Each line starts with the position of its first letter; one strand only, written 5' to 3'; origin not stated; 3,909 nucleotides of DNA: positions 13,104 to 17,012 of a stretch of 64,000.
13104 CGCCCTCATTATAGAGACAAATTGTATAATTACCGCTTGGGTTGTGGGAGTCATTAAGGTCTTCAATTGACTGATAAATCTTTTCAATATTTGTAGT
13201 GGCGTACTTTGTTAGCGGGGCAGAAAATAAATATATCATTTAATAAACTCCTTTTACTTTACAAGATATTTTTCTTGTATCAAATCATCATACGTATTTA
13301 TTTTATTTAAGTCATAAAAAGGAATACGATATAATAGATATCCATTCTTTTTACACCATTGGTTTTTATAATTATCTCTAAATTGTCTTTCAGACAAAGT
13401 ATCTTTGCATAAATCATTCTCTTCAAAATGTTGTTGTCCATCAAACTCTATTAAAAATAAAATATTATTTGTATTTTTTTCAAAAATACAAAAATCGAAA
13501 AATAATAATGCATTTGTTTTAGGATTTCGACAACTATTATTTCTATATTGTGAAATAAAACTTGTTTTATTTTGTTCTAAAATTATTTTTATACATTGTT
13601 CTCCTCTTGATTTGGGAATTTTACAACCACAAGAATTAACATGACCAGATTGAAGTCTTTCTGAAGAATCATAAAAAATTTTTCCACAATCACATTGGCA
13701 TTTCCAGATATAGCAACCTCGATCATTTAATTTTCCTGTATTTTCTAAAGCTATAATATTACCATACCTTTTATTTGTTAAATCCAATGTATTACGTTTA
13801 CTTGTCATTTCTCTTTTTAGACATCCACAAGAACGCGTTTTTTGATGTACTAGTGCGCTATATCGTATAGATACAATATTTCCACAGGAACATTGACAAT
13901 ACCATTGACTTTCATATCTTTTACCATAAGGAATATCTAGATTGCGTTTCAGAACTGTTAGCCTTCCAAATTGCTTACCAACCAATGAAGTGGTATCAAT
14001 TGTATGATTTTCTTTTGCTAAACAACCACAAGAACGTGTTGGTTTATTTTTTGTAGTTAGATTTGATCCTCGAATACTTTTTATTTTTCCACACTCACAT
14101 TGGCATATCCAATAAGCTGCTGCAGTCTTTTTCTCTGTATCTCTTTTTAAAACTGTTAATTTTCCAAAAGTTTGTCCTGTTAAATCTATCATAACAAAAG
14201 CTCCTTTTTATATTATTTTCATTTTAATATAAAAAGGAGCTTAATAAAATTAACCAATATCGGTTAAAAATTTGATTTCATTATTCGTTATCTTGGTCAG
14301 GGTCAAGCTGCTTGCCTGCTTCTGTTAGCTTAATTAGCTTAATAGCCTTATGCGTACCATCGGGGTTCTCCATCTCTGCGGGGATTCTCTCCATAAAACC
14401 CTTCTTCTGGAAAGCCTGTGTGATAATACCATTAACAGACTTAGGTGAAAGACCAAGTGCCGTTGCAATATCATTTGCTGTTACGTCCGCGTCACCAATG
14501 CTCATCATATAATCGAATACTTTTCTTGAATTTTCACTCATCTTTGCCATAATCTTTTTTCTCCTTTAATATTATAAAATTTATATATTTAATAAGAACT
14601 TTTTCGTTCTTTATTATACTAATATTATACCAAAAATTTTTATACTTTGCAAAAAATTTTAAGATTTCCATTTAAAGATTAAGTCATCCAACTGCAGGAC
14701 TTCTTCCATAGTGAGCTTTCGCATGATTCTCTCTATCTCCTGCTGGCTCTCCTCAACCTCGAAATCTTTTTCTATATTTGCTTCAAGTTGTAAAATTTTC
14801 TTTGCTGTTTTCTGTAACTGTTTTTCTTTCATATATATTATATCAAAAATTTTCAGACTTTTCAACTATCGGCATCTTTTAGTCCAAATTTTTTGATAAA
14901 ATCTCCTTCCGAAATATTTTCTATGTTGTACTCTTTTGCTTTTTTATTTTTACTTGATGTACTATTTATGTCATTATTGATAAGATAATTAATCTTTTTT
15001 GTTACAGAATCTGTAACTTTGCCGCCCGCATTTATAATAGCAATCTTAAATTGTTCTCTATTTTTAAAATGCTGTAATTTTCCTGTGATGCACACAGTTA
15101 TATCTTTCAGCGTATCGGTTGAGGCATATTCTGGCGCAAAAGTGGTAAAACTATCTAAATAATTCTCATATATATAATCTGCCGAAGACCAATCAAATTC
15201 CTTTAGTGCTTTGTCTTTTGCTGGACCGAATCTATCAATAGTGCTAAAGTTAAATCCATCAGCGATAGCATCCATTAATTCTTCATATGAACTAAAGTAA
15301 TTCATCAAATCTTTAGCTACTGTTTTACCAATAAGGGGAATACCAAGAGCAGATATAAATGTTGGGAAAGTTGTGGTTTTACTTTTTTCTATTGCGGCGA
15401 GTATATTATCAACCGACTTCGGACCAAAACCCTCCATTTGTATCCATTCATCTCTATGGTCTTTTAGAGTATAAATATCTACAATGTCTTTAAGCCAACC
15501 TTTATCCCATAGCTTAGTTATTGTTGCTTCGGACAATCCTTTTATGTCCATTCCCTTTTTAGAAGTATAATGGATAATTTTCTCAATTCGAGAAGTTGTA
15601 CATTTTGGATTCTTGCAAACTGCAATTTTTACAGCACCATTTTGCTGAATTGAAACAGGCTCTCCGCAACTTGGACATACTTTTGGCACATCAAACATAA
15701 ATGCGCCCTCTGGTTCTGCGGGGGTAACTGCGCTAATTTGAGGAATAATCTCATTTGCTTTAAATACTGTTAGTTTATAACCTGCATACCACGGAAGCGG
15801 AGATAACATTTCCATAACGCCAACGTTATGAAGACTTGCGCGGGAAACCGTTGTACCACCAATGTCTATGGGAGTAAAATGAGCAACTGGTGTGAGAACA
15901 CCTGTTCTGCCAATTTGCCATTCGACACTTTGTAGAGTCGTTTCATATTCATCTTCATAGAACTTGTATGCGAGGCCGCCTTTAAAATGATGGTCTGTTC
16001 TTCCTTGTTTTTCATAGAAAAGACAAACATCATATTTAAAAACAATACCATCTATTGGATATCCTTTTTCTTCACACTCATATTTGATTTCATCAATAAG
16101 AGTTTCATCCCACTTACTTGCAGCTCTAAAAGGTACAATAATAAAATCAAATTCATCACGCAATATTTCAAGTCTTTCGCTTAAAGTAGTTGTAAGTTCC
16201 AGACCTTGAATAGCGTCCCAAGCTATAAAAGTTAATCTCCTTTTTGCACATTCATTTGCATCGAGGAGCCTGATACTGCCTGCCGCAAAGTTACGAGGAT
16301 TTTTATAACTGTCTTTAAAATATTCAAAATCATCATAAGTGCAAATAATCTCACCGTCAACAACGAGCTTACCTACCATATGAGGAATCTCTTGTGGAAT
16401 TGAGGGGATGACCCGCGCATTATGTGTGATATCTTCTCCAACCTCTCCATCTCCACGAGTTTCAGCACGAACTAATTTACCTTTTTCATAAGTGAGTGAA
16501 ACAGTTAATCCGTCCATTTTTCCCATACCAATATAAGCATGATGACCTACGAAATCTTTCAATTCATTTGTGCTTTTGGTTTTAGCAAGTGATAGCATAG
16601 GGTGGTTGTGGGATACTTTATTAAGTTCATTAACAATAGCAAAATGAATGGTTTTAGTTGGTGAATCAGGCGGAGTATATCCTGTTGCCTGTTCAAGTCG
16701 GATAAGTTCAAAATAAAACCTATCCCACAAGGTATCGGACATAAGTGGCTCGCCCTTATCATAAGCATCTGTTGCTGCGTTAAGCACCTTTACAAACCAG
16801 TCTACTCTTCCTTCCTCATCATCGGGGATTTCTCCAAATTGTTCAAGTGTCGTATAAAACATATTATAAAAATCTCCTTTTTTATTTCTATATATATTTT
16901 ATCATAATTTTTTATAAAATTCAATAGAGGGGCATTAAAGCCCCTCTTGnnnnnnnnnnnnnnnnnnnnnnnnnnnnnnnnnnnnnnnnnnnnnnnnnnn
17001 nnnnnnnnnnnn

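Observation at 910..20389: Four group I introns with homing endonuclease genes, in two sequence-related pairs, splitting core replication and recombination genes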

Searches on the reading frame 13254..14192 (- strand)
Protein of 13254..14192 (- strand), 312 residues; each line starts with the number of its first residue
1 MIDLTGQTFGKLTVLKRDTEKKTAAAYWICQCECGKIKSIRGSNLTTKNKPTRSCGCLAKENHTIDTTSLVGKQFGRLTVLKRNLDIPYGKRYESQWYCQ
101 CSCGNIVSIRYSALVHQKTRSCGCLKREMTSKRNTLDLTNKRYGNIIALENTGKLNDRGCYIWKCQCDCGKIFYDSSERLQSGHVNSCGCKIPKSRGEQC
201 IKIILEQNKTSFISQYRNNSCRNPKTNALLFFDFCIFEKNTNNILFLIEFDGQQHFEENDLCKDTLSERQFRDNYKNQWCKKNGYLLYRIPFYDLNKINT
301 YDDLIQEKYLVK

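Call 12: search_protein_families(library=pfam, proteins=[window:13254-14192:-], max_evalue=0.01)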
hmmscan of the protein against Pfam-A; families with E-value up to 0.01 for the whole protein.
window:13254-14192:- (312 aa): 2 families
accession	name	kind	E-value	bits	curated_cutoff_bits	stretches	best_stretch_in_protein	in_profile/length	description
PF10881.14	DUF2726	-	0.00018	21.7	24.7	1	232-305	59-123/126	Protein of unknown function (DUF2726)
PF08373.16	RAP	-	0.0013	19.1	24.2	1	248-305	1-52/58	RAP domain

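Call 75: search_protein_families(library=phrogs, proteins=[window:13254-14192:-], max_evalue=0.00001)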
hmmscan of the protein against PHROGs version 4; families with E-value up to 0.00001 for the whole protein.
window:13254-14192:- (312 aa): 8 families
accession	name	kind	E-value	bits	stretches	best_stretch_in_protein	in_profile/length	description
phrog_374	-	DNA, RNA and nucleotide metabolism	3.8e-49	169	3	2-64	195-256/617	HNH endonuclease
phrog_559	-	DNA, RNA and nucleotide metabolism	2.6e-25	90.3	1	27-302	151-408/607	HNH endonuclease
phrog_9084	-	DNA, RNA and nucleotide metabolism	1.3e-15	58.9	1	190-296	56-156/187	homing endonuclease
phrog_7140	-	DNA, RNA and nucleotide metabolism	6.3e-14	52.5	1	183-298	111-219/423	intron encoded nuclease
phrog_22195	-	unknown function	1.1e-11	45.7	0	4-64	10-64/148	-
phrog_4538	-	unknown function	5.4e-11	43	1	163-285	200-310/447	-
phrog_18493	-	unknown function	1.7e-08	35.6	0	65-124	55-108/136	-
phrog_27240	-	unknown function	3e-07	31.8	0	5-64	8-62/132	-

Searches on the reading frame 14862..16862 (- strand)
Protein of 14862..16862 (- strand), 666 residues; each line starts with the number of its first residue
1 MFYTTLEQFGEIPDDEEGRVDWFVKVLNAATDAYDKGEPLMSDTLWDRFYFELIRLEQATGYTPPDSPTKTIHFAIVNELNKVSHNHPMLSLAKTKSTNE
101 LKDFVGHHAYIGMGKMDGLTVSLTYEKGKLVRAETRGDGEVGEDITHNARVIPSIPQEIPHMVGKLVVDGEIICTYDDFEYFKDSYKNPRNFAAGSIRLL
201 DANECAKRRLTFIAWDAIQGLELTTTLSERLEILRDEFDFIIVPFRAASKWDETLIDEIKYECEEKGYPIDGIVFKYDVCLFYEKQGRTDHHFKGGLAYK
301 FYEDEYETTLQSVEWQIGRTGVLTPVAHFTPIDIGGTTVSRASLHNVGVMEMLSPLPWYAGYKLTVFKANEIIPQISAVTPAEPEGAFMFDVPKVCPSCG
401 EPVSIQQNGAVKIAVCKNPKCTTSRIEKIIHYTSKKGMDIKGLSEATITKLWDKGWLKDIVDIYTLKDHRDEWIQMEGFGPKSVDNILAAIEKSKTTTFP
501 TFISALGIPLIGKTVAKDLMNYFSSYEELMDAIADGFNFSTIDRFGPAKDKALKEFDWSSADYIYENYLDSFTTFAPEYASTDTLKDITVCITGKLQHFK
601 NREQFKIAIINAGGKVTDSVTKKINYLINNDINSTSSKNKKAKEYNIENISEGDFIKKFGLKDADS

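Call 74: find_encoding_contigs(protein=window:14862-16862:-, flank=1000, max_places=4)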
Protein window:14862-16862:- (666 aa): 3 contigs read that carry it; 1 place shown.
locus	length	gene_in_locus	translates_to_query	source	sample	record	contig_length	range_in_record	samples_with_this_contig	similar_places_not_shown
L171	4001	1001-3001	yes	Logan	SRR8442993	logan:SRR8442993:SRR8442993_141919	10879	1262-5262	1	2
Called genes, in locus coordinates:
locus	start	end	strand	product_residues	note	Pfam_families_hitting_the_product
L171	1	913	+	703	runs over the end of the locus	PF00521:DNA_topoisoIV, PF03989:DNA_gyraseA_C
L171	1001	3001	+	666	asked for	PF01653:DNA_ligase_aden, PF03120:OB_DNA_ligase, PF12826:HHH_2 (faint), PF00533:BRCT (weak)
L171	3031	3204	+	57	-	-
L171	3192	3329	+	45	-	-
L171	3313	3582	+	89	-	-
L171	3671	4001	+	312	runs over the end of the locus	-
